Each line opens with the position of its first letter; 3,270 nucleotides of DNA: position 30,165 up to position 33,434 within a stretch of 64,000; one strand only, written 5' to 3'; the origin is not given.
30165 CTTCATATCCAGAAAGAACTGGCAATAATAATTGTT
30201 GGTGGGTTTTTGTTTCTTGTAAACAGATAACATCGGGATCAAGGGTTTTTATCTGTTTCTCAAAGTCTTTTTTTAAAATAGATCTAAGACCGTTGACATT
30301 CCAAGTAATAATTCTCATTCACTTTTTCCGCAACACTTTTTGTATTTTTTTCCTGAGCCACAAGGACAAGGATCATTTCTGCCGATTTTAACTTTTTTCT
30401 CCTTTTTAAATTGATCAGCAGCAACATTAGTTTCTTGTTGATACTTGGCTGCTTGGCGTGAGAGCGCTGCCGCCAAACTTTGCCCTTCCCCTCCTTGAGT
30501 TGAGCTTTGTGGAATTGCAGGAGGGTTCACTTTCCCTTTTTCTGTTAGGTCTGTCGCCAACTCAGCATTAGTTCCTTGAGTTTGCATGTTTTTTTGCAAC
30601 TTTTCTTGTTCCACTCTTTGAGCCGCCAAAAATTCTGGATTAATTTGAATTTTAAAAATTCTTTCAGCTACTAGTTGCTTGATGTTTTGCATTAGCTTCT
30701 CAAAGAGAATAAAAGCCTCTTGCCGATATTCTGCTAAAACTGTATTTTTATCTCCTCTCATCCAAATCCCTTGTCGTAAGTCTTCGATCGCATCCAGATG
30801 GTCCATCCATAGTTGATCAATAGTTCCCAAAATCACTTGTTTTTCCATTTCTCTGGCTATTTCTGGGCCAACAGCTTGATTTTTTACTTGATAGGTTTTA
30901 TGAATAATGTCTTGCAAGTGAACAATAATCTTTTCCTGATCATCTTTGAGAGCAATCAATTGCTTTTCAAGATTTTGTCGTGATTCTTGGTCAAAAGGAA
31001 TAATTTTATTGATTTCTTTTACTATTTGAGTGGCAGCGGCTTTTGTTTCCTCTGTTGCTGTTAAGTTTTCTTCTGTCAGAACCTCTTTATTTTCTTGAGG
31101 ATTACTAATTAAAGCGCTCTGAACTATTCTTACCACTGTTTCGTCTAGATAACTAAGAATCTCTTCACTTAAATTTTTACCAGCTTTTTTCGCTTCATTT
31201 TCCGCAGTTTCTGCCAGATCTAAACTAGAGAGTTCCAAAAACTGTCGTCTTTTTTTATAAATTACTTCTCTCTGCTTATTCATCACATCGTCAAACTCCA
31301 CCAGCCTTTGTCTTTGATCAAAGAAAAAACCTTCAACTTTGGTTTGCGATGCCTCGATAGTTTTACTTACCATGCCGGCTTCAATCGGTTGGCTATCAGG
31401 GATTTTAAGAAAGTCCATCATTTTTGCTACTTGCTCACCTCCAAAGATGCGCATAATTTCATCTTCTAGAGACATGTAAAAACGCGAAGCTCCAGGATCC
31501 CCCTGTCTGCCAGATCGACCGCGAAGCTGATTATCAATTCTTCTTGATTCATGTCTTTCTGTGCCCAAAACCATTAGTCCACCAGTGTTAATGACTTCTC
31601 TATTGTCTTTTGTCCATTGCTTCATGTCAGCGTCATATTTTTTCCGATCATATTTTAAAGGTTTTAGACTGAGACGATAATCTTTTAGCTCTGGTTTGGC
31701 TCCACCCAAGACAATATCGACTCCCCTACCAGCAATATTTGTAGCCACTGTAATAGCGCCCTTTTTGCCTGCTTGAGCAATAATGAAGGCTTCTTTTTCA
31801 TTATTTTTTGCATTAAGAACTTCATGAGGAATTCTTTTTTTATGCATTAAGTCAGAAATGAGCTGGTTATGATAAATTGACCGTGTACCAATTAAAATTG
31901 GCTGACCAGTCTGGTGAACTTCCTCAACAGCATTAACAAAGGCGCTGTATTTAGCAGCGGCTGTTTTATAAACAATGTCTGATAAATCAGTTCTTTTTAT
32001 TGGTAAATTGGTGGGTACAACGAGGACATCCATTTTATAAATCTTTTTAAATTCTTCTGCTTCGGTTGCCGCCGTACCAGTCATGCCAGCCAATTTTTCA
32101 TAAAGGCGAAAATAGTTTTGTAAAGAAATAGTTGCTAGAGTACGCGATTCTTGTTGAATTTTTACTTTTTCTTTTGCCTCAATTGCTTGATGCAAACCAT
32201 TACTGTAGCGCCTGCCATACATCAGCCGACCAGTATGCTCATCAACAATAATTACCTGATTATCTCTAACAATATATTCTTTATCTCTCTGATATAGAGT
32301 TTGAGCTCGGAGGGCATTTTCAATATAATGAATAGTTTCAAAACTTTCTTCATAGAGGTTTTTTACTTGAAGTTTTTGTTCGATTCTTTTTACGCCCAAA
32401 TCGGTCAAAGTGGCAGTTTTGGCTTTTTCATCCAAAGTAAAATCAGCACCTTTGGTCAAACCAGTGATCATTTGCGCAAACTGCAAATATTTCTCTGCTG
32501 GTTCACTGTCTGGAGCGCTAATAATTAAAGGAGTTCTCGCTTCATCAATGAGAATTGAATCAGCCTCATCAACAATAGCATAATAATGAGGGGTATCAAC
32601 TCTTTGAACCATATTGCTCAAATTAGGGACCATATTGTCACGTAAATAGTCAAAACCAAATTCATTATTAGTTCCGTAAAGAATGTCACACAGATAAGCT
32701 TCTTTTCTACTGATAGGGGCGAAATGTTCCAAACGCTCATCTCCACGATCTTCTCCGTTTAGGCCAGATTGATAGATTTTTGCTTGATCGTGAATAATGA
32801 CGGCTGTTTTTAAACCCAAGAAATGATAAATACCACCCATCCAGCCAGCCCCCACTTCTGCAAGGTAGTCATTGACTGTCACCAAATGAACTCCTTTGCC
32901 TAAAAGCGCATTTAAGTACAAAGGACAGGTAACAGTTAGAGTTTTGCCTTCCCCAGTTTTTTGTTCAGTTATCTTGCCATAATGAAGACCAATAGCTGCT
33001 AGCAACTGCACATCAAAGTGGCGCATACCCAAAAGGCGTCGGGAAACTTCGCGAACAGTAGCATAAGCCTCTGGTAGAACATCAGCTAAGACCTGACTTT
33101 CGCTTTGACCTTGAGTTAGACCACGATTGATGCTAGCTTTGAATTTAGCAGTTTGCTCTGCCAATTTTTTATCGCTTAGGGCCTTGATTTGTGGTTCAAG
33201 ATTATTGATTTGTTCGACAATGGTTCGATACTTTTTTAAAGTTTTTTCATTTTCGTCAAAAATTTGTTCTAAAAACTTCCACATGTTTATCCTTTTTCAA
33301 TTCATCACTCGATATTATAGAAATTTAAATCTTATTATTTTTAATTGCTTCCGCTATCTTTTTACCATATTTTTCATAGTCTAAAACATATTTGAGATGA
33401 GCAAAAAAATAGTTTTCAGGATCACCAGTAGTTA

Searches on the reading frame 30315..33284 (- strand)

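Call 87: search_protein_families(library=pfam, proteins=[window:30315-33284:-], max_evalue=0.001)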
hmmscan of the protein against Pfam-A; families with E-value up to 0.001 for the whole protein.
window:30315-33284:- (989 aa): 5 families
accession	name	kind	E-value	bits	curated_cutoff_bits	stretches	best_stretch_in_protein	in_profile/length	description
PF07517.20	SecA_DEAD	-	4.5e-111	371.2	24.6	1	6-413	2-290/290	SecA DEAD-like domain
PF21090.3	P-loop_SecA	-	1.2e-81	273.7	27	1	428-630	1-204/205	SecA P-loop domain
PF07516.18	SecA_SW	-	1.1e-41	143.5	26.7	1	633-880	1-200/200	SecA Wing and Scaffold domain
PF01043.26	SecA_PP_bind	-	2.5e-38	131.5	23.5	1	263-369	3-110/110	SecA preprotein cross-linking domain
PF02810.21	SEC-C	-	9e-10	38.7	20.4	1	969-987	1-19/19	SEC-C motif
